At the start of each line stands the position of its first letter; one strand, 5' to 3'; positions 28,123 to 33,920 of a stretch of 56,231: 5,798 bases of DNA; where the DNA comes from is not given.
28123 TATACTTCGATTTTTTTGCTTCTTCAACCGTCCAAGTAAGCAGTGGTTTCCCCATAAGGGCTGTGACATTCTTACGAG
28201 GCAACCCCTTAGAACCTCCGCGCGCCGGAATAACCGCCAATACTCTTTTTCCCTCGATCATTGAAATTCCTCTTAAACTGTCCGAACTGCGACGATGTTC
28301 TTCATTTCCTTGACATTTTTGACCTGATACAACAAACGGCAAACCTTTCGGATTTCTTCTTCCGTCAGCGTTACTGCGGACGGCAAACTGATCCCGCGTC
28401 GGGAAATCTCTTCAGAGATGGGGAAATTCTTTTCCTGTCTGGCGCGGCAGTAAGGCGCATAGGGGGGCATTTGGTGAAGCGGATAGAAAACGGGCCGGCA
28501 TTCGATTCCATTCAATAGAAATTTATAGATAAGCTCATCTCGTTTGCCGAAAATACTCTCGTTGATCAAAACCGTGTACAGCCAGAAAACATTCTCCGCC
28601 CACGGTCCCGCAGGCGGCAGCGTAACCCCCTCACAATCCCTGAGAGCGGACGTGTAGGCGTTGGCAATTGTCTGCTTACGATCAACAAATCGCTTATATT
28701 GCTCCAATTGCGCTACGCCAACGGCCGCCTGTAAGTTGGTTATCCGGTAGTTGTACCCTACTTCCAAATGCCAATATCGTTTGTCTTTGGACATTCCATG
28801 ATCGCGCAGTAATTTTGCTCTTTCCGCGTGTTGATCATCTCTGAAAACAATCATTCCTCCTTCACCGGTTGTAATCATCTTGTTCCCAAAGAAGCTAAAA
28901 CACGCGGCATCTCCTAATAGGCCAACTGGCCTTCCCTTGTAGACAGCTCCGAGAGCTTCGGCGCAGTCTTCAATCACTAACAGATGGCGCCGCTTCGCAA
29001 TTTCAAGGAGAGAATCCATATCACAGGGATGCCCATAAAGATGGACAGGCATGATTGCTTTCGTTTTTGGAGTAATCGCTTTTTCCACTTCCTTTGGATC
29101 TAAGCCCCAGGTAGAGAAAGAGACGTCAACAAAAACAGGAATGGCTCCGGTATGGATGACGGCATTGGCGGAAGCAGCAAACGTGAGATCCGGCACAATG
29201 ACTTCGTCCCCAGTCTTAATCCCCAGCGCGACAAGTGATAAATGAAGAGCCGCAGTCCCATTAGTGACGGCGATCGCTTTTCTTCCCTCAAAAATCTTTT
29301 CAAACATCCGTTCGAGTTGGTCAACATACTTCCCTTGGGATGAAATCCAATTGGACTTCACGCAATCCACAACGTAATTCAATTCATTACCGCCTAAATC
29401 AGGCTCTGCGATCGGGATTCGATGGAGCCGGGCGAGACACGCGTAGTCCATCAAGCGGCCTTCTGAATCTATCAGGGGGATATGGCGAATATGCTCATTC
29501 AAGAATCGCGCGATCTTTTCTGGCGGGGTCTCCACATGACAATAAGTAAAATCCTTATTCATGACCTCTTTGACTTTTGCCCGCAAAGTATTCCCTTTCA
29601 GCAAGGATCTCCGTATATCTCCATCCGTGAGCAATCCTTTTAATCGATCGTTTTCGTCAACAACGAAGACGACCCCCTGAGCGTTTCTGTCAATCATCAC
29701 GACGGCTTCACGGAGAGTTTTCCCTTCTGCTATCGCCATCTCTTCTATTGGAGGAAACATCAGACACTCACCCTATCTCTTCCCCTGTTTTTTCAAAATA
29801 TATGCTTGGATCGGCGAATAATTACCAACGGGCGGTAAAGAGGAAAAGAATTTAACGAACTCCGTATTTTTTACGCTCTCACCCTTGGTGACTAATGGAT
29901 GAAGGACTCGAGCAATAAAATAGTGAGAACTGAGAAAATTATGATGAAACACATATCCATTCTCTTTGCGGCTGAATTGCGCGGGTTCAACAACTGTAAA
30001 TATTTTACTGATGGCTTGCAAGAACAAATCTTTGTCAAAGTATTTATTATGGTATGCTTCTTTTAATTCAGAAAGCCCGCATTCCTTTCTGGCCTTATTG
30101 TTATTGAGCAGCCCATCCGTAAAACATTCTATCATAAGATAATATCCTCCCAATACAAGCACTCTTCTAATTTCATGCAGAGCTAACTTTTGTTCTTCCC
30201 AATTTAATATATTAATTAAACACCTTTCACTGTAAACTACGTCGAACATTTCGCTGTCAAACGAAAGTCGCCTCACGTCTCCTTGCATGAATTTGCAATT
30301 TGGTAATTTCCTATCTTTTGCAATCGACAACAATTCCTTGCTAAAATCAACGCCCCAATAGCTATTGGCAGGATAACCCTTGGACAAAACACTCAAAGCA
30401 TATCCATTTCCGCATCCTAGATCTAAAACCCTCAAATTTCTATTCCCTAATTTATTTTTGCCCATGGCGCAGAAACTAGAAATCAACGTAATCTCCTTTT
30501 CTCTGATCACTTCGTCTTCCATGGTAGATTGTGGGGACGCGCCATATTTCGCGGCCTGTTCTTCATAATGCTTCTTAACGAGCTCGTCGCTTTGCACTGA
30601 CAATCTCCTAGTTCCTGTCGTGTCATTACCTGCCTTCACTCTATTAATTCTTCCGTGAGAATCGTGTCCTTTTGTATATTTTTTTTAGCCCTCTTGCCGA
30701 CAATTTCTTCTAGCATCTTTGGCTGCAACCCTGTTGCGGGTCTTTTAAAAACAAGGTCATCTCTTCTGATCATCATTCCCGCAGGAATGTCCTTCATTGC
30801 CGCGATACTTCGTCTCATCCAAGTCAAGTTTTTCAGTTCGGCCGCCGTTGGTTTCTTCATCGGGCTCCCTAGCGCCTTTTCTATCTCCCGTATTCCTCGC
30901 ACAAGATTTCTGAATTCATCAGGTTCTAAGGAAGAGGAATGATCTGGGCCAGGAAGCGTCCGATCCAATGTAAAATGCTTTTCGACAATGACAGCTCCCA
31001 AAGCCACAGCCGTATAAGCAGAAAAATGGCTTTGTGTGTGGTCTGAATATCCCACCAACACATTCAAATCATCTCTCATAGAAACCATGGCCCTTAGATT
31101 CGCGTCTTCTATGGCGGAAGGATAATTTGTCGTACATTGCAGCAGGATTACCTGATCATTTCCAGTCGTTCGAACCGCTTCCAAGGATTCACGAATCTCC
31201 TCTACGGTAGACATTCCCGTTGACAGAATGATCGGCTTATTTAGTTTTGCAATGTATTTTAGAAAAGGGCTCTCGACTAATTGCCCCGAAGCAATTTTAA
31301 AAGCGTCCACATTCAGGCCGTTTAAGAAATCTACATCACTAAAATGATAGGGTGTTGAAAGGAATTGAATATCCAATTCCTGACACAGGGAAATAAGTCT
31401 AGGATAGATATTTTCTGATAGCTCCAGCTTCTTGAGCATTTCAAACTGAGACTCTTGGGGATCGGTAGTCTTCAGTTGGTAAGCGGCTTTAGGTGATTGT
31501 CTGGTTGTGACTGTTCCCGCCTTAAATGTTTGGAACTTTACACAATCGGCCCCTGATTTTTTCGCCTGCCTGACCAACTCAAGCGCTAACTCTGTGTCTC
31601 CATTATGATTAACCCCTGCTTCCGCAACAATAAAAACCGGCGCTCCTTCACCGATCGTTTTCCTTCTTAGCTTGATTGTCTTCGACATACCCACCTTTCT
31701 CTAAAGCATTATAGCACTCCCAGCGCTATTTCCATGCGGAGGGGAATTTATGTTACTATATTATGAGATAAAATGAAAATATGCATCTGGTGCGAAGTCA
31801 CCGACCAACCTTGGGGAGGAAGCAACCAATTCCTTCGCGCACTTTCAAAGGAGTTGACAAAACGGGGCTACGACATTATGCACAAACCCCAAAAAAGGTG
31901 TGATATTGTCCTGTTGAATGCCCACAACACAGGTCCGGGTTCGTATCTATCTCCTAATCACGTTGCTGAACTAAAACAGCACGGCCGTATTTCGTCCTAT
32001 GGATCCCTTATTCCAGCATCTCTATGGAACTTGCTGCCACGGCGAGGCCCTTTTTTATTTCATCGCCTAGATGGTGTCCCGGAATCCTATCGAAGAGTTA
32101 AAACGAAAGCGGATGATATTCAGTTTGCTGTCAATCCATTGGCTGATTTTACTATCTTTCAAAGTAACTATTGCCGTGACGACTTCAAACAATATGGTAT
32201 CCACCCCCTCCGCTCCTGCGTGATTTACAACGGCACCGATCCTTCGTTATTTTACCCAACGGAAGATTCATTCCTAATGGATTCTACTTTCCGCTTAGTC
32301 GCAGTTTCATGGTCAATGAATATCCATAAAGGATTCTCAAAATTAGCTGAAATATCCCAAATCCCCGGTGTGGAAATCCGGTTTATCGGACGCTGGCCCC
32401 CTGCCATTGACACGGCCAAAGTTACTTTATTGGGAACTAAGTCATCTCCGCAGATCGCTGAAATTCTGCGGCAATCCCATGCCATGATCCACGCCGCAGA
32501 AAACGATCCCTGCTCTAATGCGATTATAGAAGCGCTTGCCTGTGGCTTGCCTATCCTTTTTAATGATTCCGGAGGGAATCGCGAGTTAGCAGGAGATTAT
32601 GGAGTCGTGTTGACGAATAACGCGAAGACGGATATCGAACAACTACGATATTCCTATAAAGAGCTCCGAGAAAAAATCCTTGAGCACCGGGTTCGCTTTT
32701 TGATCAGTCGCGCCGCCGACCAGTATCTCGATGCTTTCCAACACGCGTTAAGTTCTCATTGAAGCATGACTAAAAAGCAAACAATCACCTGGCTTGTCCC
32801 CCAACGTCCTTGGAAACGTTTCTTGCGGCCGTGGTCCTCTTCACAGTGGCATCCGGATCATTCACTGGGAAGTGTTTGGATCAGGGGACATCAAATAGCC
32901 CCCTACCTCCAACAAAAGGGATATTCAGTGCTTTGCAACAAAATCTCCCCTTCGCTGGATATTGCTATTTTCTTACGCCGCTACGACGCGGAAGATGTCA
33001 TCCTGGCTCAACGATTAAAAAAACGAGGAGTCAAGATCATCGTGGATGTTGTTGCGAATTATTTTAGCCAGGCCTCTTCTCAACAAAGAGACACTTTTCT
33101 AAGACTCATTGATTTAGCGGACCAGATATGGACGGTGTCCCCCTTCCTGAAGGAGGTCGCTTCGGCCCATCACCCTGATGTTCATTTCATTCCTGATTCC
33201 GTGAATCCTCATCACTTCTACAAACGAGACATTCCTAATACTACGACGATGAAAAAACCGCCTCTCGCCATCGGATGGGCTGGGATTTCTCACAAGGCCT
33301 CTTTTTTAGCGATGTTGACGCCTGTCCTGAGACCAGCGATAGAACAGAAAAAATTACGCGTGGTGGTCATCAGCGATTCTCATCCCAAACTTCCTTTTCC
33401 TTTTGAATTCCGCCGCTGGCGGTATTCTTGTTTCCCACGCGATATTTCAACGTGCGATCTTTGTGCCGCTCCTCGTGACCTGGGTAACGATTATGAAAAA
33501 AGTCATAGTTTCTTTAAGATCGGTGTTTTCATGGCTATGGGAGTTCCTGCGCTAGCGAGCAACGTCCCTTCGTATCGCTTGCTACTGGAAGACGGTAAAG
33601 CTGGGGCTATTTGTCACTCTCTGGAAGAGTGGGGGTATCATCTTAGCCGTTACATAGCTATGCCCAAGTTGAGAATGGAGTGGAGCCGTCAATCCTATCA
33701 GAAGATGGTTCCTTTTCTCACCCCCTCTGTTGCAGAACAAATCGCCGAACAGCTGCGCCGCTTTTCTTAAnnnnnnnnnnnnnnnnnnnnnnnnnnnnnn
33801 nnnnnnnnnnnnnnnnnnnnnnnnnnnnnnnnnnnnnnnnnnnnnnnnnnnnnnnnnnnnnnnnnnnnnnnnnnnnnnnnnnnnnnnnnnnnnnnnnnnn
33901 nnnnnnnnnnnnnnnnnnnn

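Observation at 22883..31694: Nonulosonic-acid operon extended by a B12-radical SAM enzyme, an extended nitroreductase and an unknown 461-aa protein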

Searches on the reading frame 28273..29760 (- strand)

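Call 4: search_protein_families(library=pfam, proteins=[window:28273-29760:-], max_evalue=0.01)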
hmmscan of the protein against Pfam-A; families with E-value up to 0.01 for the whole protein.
window:28273-29760:- (495 aa): 6 families
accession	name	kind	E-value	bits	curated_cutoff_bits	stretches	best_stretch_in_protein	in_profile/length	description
PF01041.23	DegT_DnrJ_EryC1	-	1.1e-128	430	19.8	1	122-475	3-357/360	DegT/DnrJ/EryC1/StrS aminotransferase family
PF00571.33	CBS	-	4.3e-15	56.2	24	2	63-103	1-42/57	CBS domain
PF01053.26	Cys_Met_Meta_PP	-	6.5e-08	32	27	1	146-267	54-175/381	Cys/Met metabolism PLP-dependent enzyme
PF00155.27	Aminotran_1_2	-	7.2e-07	29.1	19.7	1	156-237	61-151/361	Aminotransferase class I and II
PF01212.27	Beta_elim_lyase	-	0.0025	17.6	27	1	146-376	34-268/288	Beta-eliminating lyase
PF01276.26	OKR_DC_1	-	0.003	16.8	27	1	150-220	72-142/417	Orn/Lys/Arg decarboxylase, major domain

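Call 5: search_protein_families(library=ncbifam, proteins=[window:28273-29760:-], max_evalue=0.01)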
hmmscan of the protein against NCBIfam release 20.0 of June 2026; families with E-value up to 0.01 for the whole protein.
window:28273-29760:- (495 aa): 55 families (the best 25 are shown)
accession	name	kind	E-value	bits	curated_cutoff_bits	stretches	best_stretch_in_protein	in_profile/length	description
TIGR04181.1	NHT_00031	hypoth_equivalog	2.8e-113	378.4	420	1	115-462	1-359/359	LegC family aminotransferase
TIGR03588.1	PseC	equivalog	2.3e-87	293.4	423.5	1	116-480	3-379/380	UDP-4-amino-4,6-dideoxy-N-acetyl-beta-L-altrosamine transaminase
NF008687.0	PRK11706.1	equivalog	3.6e-76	256.3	375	1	115-480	2-373/375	dTDP-4-amino-4,6-dideoxygalactose transaminase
NF008658.2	PRK11658.1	equivalog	6.5e-69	232.4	631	1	115-480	5-376/379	UDP-4-amino-4-deoxy-L-arabinose aminotransferase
TIGR04427.1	PLP_DesI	equivalog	5.2e-68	229.9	650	1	134-478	42-380/390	dTDP-4-dehydro-6-deoxyglucose aminotransferase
TIGR02379.1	ECA_wecE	subfamily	2.7e-65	220.6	434.85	1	115-480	2-374/376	dTDP-4-amino-4,6-dideoxy-D-glucose transaminase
NF011936.0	PRK15407.1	equivalog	6.4e-58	196.5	423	2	113-322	35-251/440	lipopolysaccharide biosynthesis protein RfbH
TIGR00393.1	kpsF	subfamily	7e-13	48.8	203.7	1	10-104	169-264/268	KpsF/GutQ family sugar-phosphate isomerase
NF008581.0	PRK11543.1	equivalog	5e-11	42.2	481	1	13-114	215-317/321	arabinose-5-phosphate isomerase GutQ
NF005816.0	PRK07682.1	equivalog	1.6e-09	36.9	620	1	147-265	77-202/390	aminotransferase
NF006488.0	PRK08912.1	equivalog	1.1e-08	34.4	498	1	159-237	86-164/387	aminotransferase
NF006569.0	PRK09082.1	subfamily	1.7e-08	34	420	1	147-265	78-202/386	methionine aminotransferase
NF041364.1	GntC_guanitoxin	equivalog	4.4e-08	32.4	415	1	162-237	62-139/356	guanitoxin biosynthesis PLP-dependent (S)-gamma-hydroxy-L-arginine cyclodehydratase GntC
NF004770.0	PRK06108.1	subfamily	1.2e-07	30.9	422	1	149-237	86-175/396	pyridoxal phosphate-dependent aminotransferase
NF005817.0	PRK07683.1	equivalog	9.2e-07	27.9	575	1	157-238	86-170/387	aminotransferase A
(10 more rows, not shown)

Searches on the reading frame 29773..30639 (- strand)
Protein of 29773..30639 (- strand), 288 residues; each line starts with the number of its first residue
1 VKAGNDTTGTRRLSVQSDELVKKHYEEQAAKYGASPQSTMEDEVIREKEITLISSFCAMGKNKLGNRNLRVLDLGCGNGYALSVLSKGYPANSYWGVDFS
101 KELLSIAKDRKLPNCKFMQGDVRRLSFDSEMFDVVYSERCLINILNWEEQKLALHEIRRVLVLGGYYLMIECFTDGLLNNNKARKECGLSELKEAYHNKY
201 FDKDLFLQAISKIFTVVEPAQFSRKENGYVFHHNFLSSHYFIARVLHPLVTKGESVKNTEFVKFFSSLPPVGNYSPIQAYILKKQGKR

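Call 4: search_protein_families(library=pfam, proteins=[window:29773-30639:-], max_evalue=0.01)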
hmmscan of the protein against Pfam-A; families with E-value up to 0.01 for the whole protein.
window:29773-30639:- (288 aa): 14 families
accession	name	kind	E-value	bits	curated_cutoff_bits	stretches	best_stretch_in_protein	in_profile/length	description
PF13649.12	Methyltransf_25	-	3.1e-20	73.1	27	1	71-165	1-97/97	Methyltransferase domain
PF08241.18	Methyltransf_11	-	9.3e-18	65.1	21.2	1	72-168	1-94/95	Methyltransferase domain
PF13847.12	Methyltransf_31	-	2.4e-17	63.4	27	1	67-175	3-115/145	Methyltransferase domain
PF03141.22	Methyltransf_29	-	4.7e-10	39.1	23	1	62-170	111-218/506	Putative S-adenosyl-L-methionine-dependent methyltransferase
PF08242.18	Methyltransf_12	-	4.8e-10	40.5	30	1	72-166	1-97/98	Methyltransferase domain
PF13489.12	Methyltransf_23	-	1.7e-08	34.8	27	1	65-171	20-117/164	Methyltransferase domain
PF01209.24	Ubie_methyltran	-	1.5e-07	31.5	20.1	1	65-172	45-154/233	ubiE/COQ5 methyltransferase family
PF01728.25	FtsJ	-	2.4e-06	28.1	24.1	1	66-135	20-95/181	FtsJ-like methyltransferase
PF03848.20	TehB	-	0.0017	18.3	20.4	1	70-172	33-135/193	Tellurite resistance protein TehB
PF05175.20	MTS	-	0.002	18.2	23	1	67-123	31-91/170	Methyltransferase small domain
PF03291.22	mRNA_G-N7_MeTrfase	-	0.0021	17.6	26.6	1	14-111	7-104/315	mRNA (guanine-N(7))-methyltransferase domain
PF02390.23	Methyltransf_4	-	0.0022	17.9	24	1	70-122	4-60/173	Putative methyltransferase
PF00891.24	Methyltransf_2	-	0.0037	17.1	22.3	1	70-175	65-170/210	O-methyltransferase domain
PF01135.25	PCMT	-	0.0052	17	20.3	1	15-110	28-117/210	Protein-L-isoaspartate(D-aspartate) O-methyltransferase (PCMT)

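Call 5: search_protein_families(library=ncbifam, proteins=[window:29773-30639:-], max_evalue=0.01)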
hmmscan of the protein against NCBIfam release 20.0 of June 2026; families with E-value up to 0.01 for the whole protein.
window:29773-30639:- (288 aa): 42 families (the best 25 are shown)
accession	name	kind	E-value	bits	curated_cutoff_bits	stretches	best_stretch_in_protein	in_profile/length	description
NF045667.1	MTase_DVU1556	equivalog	9.9e-18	64.4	155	1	68-176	23-126/213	DVU_1556 family methyltransferase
TIGR02072.1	BioC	equivalog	7e-16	58.8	184.95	1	62-217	29-174/244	malonyl-ACP O-methyltransferase BioC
NF001244.0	PRK00216.1-5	equivalog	2.8e-14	53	216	1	61-172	45-156/236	bifunctional demethylmenaquinone methyltransferase/2-methoxy-6-polyprenyl-1,4-benzoquinol methylase UbiE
TIGR01934.1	MenG_MenH_UbiE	subfamily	1.1e-13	51.1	158.35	1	66-175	38-147/223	ubiquinone/menaquinone biosynthesis methyltransferase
NF040539.1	AST_met_ArsM_2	exception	2.4e-12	47.3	240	1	65-169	54-163/262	putative arsinothricin biosynthesis methyltransferase ArsM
NF002463.0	PRK01683.1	equivalog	3.2e-11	43.3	297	1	69-142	33-104/258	trans-aconitate 2-methyltransferase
NF045823.1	PthPhpthDimycoMt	equivalog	1.2e-10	41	300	1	70-171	69-168/256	phthiotriol/phenolphthiotriol dimycocerosates methyltransferase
NF041536.1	ArsM_DUF2284_UU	exception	2.9e-10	39.1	575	1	44-183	50-195/459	arsenite methyltransferase/DUF2284 domain selenoprotein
NF047649.1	MTase_UXPK_star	exception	3.8e-10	39.3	460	1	39-180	46-192/283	methyltransferase/UXPK-star double selenoprotein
NF045825.1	FAmtase_mtf2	equivalog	3.9e-10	39.4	400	1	69-171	60-160/248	fatty-acid O-methyltransferase Mtf2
NF041537.1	ArsM_AhpD_UU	exception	4.7e-10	38.8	510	1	41-182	47-194/345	arsenite methyltransferase/AhpD domain selenoprotein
NF008823.0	PRK11873.1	subfamily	9.5e-10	38.4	263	1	70-167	80-179/272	arsenite methyltransferase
NF043040.1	corrin_prot_MT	hypoth_equivalog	3.5e-09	36.4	180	1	67-168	41-146/216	corrinoid protein-associated methyltransferase CpaM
NF001241.0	PRK00216.1-2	equivalog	1.6e-07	31.2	327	1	68-171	52-149/231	demethylmenaquinone methyltransferase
NF001243.0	PRK00216.1-4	equivalog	1.6e-07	30.9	235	1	68-172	48-154/237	demethylmenaquinone methyltransferase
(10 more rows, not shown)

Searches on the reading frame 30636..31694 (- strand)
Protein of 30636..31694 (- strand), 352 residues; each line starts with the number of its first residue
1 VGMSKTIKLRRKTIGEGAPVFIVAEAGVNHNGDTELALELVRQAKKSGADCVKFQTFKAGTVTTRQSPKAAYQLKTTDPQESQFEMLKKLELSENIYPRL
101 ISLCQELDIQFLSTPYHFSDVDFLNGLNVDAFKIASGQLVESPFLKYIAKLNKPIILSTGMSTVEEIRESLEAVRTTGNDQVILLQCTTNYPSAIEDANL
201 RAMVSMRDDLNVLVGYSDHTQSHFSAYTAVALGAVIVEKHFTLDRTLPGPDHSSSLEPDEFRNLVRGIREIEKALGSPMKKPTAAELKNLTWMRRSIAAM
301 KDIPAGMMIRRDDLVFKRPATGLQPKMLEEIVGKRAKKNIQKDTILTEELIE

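Call 4: search_protein_families(library=pfam, proteins=[window:30636-31694:-], max_evalue=0.01)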
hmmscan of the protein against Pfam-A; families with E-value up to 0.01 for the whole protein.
window:30636-31694:- (352 aa): 2 families
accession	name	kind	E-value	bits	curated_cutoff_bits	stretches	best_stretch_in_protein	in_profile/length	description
PF03102.20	NeuB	-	2.4e-93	312.5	22.1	1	40-278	1-239/241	NeuB family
PF08666.17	SAF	-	3.9e-10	40.6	21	1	294-351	1-62/63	SAF domain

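Call 5: search_protein_families(library=ncbifam, proteins=[window:30636-31694:-], max_evalue=0.01)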
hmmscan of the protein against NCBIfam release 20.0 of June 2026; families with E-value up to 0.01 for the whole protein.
window:30636-31694:- (352 aa): 7 families
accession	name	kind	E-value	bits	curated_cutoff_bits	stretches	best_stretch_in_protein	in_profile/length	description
TIGR03569.1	NeuB_NnaB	equivalog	9.4e-127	422.6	399.65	1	20-345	1-328/329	N-acetylneuraminate synthase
TIGR03586.1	PseI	equivalog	5.3e-92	308.5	340.25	1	20-344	2-325/327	pseudaminic acid synthase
NF006421.0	PRK08673.1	subfamily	1.7e-09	37.4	335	1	128-277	177-335/338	3-deoxy-7-phosphoheptulonate synthase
TIGR01361.1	DAHP_synth_Bsub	equivalog_domain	1.6e-06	27.7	267.75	1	128-268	108-257/260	3-deoxy-7-phosphoheptulonate synthase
NF009933.0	PRK13396.1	subfamily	4.7e-06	25.8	486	1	130-279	186-345/352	3-deoxy-7-phosphoheptulonate synthase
NF009239.0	PRK12595.1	equivalog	9.9e-06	24.7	279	1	103-186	177-260/360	bifunctional 3-deoxy-7-phosphoheptulonate synthase/chorismate mutase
TIGR03170.1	flgA_cterm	equivalog_domain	0.0098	15.9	54.65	0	293-351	12-74/137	flagellar basal body P-ring formation chaperone FlgA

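Call 85: search_solved_structures(query=window:30636-31688:-, max_evalue=1e-10)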
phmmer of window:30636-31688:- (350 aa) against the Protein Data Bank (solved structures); distinct sequences matched with E-value up to 1e-10: 8.
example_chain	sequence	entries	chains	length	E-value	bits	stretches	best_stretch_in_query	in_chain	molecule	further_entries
8h2c_A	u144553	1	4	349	3.1e-62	214.1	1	16-340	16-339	Pseudaminic acid synthase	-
1vli_A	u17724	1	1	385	1.2e-60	208.8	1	6-343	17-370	Spore coat polysaccharide biosynthesis protein spsE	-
1xuu_A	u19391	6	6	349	3.8e-50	174.4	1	5-343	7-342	polysialic acid capsule biosynthesis protein SiaC | N-acetylneuraminate synthase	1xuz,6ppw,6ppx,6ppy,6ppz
4ipj_A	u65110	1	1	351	1e-49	173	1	5-343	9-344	Polysialic acid capsule biosynthesis protein SiaC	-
4ipi_A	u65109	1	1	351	2.6e-49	171.6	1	5-343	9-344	Polysialic acid capsule biosynthesis protein SiaC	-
2wqp_A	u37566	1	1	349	9.2e-49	169.8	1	5-343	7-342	POLYSIALIC ACID CAPSULE BIOSYNTHESIS PROTEIN SIAC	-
6ncs_A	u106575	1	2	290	5e-39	137.8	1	1-290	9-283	N-acetylneuraminic acid (Sialic acid) synthetase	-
3g8r_A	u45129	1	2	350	7.4e-18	68.3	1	17-319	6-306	Probable spore coat polysaccharide biosynthesis protein E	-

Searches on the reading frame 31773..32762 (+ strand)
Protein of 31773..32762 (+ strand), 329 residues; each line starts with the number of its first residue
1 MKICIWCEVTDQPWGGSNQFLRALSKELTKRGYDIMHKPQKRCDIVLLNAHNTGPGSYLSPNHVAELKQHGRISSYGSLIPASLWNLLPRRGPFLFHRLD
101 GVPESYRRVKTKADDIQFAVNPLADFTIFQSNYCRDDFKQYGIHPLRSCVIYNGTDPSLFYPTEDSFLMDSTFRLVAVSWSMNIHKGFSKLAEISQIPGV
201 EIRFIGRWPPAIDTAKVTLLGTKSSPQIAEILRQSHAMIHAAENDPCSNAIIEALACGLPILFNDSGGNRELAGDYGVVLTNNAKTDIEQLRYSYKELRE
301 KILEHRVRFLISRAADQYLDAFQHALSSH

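Call 8: search_protein_families(library=pfam, proteins=[window:31773-32762:+], max_evalue=0.001)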
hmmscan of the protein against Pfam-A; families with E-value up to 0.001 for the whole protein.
window:31773-32762:+ (329 aa): 4 families
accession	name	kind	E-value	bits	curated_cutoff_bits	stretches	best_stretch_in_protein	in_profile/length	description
PF00534.26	Glycos_transf_1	-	3.9e-10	40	26.4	1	215-286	73-146/172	Glycosyl transferases group 1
PF13692.12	Glyco_trans_1_4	-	1.2e-08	35.7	27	1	200-283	34-127/142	Glycosyl transferases group 1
PF13439.12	Glyco_transf_4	-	1.3e-07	32.2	28.5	1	109-158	119-169/170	Glycosyltransferase Family 4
PF13524.12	Glyco_trans_1_2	-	0.00062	20.2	25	0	193-303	8-122/144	Glycosyl transferase-like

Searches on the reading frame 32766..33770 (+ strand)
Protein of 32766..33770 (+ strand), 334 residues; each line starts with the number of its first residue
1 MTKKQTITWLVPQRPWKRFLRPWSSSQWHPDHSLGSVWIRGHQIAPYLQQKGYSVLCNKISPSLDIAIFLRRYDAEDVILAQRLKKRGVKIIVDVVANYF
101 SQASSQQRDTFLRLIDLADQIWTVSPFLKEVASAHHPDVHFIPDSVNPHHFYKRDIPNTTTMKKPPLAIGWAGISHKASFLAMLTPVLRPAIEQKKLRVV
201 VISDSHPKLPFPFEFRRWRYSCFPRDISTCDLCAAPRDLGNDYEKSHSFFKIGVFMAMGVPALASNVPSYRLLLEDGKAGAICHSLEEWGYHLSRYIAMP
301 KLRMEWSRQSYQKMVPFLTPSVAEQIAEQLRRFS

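Call 8: search_protein_families(library=pfam, proteins=[window:32766-33770:+], max_evalue=0.001)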
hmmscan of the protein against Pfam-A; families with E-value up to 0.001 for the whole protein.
window:32766-33770:+ (334 aa): 0 families

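Call 38: search_protein_families(library=ncbifam, proteins=[window:32766-33770:+], max_evalue=0.00001)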
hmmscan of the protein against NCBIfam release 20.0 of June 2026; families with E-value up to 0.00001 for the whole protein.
window:32766-33770:+ (334 aa): 0 families

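Call 50: search_solved_structures(query=A4, max_evalue=10)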
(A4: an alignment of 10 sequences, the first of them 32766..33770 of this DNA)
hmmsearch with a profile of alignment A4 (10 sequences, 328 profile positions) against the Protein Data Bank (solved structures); distinct sequences matched with E-value up to 10: 32.
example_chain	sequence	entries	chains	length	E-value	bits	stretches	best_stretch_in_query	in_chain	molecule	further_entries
2jjm_A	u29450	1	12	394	7e-06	28.4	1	248-323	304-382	GLYCOSYL TRANSFERASE, GROUP 1 FAMILY PROTEIN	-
3mbo_A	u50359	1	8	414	8e-06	28.2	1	248-323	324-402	Glycosyltransferase, group 1 family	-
8dvz_A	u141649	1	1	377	4.1e-05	25.8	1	247-326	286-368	N, N'-diacetylbacillosaminyl-diphospho-undecaprenol alpha-1,3-N-acetylgalactosaminyltransf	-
8dvw_A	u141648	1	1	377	4.7e-05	25.7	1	248-326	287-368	N, N'-diacetylbacillosaminyl-diphospho-undecaprenol alpha-1,3-N-acetylgalactosaminyltransf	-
8dqd_A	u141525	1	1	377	4.8e-05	25.6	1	248-326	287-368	N, N'-diacetylbacillosaminyl-diphospho-undecaprenol alpha-1,3-N-acetylgalactosaminyltransf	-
3qkw_A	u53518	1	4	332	5e-05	25.6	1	185-299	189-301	Nucleotide sugar synthetase-like protein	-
3rhz_A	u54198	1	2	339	5.4e-05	25.5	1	185-299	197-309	Nucleotide sugar synthetase-like protein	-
5d00_A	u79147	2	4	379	0.00033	22.9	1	248-325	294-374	N-acetyl-alpha-D-glucosaminyl L-malate synthase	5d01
2x6q_A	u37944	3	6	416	0.00078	21.7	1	248-326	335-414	TREHALOSE-SYNTHASE TRET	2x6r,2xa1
2xa2_A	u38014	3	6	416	0.00078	21.6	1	248-326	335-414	TREHALOSE-SYNTHASE TRET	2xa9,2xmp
4w6q_A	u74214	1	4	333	0.002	20.3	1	231-293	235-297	glucosyltransferase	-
6kih_A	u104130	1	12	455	0.012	17.7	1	248-326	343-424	Tll1590 protein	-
4n9w_A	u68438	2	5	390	0.013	17.7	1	248-326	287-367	GDP-mannose-dependent alpha-(1-2)-phosphatidylinositol mannosyltransferase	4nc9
2gej_A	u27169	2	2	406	0.013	17.6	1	248-326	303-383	PHOSPHATIDYLINOSITOL MANNOSYLTRANSFERASE (PimA)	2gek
3c4q_A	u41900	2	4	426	0.018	17.1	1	250-325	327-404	Predicted glycosyltransferases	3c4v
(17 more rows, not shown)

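Call 51: search_protein_families(library=pfam, proteins=[window:32766-33770:+], max_evalue=10)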
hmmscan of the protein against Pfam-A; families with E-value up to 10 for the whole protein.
window:32766-33770:+ (334 aa): 5 families
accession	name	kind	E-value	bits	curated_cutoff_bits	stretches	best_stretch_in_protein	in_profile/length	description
PF00534.26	Glycos_transf_1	-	0.0033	17.4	26.4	1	256-312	113-171/172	Glycosyl transferases group 1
PF12076.13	CER1-like_C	-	0.017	15.3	28.3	1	80-158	14-96/164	CER1-like, C-terminal domain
PF13692.12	Glyco_trans_1_4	-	0.019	15.7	27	1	227-289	74-132/142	Glycosyl transferases group 1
PF13524.12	Glyco_trans_1_2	-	0.066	13.6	25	1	256-314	71-129/144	Glycosyl transferase-like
PF00128.31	Alpha-amylase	-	0.15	11.7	22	1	80-104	72-96/446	Alpha amylase, catalytic domain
